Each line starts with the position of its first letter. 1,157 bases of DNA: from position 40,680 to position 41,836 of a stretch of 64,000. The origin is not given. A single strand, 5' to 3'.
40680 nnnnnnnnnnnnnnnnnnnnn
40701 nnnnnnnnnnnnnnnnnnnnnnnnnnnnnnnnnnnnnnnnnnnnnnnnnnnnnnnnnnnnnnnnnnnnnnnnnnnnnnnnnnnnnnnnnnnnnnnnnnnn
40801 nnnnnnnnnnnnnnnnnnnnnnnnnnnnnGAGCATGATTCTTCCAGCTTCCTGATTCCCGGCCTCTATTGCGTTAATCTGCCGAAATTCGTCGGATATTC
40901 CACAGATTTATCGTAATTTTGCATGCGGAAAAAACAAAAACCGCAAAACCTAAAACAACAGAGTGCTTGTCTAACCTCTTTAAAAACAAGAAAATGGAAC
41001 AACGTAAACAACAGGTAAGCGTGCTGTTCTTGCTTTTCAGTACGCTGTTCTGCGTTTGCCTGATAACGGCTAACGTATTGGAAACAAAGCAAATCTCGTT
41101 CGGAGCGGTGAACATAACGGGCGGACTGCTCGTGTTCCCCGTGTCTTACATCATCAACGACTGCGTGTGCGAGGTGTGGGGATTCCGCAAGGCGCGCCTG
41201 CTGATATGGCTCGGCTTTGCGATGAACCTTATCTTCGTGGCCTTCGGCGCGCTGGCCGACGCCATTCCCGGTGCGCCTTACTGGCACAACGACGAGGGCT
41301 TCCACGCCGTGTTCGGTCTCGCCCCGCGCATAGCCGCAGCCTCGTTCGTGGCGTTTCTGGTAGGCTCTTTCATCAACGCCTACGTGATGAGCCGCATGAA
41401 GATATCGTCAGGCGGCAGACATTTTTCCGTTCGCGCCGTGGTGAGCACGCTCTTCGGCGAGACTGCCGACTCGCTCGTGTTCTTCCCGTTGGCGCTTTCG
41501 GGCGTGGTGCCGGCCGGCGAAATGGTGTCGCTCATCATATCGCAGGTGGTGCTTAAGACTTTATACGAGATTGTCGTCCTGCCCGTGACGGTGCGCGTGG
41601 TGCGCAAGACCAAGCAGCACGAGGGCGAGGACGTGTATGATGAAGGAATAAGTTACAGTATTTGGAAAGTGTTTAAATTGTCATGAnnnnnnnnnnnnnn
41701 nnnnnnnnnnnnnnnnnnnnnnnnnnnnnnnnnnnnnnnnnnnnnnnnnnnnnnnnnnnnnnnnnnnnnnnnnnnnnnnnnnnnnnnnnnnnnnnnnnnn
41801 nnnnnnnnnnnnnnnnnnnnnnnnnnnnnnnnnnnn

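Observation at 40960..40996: Candidate preQ1-I riboswitch fused to the translation start of yhhQ-queF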

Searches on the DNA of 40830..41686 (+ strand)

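Call 4: search_rna_families(source=window, start=40830, end=41020, threshold=evalue, max_evalue=10, show_alignments=8)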
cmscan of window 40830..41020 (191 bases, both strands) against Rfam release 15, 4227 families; matches with E-value up to 10: 3.
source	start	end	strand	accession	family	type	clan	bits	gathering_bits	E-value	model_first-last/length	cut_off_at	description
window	40884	40996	+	RF00225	IRES_Tobamo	Cis-reg; IRES;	-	17.3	50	1.6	1-151/151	no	Tobamovirus internal ribosome entry site (IRES)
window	40881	40921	+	RF02750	ES003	Gene; sRNA;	-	12.5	37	3.6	1-53/53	no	ES003 sRNA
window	40840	40889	-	RF01748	nuoG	Cis-reg;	-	11.3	33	5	1-43/43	no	nuoG RNA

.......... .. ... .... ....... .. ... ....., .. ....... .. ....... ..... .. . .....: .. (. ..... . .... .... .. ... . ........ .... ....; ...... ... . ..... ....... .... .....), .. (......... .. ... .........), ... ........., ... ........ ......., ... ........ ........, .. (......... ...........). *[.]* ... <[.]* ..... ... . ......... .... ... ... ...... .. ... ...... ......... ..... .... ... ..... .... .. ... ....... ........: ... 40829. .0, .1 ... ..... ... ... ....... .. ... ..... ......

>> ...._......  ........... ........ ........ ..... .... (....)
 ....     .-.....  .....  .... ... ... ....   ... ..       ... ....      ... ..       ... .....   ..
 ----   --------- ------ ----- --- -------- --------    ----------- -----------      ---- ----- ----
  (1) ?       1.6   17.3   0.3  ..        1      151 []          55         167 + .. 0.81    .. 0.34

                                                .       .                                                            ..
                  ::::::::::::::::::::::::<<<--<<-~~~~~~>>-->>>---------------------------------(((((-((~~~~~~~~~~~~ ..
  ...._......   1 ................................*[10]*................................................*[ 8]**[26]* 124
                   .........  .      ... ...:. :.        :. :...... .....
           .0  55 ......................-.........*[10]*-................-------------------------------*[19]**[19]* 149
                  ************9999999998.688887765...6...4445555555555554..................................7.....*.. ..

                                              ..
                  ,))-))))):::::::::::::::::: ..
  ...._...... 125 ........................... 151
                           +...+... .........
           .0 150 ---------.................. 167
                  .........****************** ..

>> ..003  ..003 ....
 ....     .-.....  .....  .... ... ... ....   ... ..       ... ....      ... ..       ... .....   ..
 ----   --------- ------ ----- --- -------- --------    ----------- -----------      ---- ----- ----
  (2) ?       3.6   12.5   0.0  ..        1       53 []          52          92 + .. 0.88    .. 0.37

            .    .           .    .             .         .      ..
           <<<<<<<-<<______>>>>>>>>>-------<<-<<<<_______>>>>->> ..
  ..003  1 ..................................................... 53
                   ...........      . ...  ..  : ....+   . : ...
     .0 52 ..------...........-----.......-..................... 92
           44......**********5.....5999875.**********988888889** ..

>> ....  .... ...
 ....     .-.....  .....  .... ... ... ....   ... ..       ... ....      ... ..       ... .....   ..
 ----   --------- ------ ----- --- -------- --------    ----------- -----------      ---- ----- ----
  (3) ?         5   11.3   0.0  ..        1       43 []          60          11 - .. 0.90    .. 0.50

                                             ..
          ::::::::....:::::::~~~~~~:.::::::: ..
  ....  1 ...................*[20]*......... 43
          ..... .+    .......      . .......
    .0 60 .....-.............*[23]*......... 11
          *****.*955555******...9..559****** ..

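Call 11: search_rna_families(source=window, start=40952, end=40998, threshold=evalue, max_evalue=10, show_alignments=6)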
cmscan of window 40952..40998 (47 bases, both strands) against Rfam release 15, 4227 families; matches with E-value up to 10: 2.
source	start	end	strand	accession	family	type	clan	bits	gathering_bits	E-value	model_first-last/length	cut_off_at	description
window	40952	40996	+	RF00225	IRES_Tobamo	Cis-reg; IRES;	-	12.5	50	3.2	107-151/151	5'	Tobamovirus internal ribosome entry site (IRES)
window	40958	40995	+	RF00522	PreQ1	Cis-reg; riboswitch;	-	9.6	39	4.8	1-45/45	no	PreQ1 (pre queuosine) riboswitch aptamer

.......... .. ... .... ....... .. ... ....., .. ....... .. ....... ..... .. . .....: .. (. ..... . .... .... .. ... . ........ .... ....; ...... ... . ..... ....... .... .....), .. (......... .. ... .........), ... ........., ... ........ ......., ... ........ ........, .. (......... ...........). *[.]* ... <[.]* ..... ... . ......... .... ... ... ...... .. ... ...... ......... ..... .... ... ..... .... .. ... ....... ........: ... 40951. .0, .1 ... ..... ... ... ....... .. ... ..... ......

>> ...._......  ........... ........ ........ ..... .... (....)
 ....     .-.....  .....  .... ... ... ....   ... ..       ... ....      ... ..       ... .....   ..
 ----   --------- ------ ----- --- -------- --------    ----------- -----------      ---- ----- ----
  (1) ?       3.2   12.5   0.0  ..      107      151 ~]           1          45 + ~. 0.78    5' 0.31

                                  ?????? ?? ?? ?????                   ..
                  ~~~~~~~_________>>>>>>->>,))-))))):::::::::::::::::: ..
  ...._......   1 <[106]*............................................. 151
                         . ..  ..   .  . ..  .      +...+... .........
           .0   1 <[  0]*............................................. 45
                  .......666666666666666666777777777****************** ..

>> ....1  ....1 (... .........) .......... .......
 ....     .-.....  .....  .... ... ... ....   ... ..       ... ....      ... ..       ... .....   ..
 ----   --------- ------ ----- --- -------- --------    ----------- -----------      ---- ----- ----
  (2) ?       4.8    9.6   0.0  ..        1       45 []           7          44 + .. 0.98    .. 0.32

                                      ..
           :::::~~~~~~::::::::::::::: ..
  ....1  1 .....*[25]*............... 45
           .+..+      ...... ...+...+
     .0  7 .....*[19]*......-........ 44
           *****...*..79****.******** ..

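Call 23: search_rna_families(source=L023, start=2452, end=2506, threshold=evalue, max_evalue=10, show_alignments=4)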
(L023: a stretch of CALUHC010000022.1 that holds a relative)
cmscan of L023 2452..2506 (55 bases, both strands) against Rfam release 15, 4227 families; matches with E-value up to 10: 1.
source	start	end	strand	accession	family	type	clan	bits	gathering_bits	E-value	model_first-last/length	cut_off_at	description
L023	2459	2502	+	RF00522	PreQ1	Cis-reg; riboswitch;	-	20.9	39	0.0076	1-45/45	no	PreQ1 (pre queuosine) riboswitch aptamer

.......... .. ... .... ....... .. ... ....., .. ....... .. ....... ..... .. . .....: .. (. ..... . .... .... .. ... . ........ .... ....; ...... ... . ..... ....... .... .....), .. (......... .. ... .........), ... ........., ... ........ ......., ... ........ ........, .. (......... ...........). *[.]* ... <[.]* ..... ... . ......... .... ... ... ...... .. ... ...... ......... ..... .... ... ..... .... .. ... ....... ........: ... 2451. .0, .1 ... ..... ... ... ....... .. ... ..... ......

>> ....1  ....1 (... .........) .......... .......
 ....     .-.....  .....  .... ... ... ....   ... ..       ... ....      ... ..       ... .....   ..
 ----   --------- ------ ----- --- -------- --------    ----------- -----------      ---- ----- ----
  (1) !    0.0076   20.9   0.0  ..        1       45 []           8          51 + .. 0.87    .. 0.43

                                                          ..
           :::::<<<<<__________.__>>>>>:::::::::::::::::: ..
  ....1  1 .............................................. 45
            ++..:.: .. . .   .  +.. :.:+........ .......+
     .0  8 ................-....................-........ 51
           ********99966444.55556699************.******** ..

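Call 53: search_rna_families(sources=[L023, L025, L026, L030, L033, L038, L082, L084, L113, L088, L191, L114, L078, L075, L036, L054, L016], threshold=gathering)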
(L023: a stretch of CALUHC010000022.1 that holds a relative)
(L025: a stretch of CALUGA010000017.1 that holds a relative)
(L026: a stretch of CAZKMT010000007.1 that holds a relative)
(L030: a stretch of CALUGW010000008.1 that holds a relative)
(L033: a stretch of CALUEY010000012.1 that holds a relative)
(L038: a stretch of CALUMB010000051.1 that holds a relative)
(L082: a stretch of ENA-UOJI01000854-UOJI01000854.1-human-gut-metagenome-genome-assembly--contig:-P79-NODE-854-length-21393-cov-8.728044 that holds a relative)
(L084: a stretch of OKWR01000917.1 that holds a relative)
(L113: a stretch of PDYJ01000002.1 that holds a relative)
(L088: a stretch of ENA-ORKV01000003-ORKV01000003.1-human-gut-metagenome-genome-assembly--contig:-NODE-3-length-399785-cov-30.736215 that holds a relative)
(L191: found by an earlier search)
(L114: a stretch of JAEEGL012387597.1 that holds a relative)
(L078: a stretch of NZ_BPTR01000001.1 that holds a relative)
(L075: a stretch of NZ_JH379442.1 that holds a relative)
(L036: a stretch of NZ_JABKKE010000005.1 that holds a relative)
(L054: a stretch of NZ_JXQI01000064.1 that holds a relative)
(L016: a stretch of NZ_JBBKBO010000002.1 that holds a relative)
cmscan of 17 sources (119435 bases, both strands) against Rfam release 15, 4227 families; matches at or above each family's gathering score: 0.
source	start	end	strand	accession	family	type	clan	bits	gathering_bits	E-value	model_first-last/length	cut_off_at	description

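Call 54: build_rna_model(alignment_id=A1, structure=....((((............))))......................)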
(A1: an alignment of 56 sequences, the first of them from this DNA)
Model R1 built from alignment A1 (56 sequences, 46 columns); structure: as given.
model positions 41; base pairs 4; branch points 0; effective number of sequences 15.25; information 1.335 bits per position. Calibrated on 0.2 Mb of random sequence (short: E-values are rough).
structure used (alignment columns):
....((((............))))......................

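Call 55: search_with_rna_model(model_id=R1, source=window, max_evalue=10, show_alignments=2)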
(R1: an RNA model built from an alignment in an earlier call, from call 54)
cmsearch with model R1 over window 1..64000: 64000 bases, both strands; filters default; matches with E-value up to 10: 5.
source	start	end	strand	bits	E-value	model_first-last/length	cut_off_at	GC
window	40956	40996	+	65.8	5.7e-18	1-41/41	no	0.34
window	17675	17697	-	17.2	0.0049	1-41/41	no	0.26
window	54799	54824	+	10.4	0.59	1-41/41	no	0.42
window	10162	10178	-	9.8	0.9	1-41/41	no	0.29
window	10394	10405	+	8.7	2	9-20/41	no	0.33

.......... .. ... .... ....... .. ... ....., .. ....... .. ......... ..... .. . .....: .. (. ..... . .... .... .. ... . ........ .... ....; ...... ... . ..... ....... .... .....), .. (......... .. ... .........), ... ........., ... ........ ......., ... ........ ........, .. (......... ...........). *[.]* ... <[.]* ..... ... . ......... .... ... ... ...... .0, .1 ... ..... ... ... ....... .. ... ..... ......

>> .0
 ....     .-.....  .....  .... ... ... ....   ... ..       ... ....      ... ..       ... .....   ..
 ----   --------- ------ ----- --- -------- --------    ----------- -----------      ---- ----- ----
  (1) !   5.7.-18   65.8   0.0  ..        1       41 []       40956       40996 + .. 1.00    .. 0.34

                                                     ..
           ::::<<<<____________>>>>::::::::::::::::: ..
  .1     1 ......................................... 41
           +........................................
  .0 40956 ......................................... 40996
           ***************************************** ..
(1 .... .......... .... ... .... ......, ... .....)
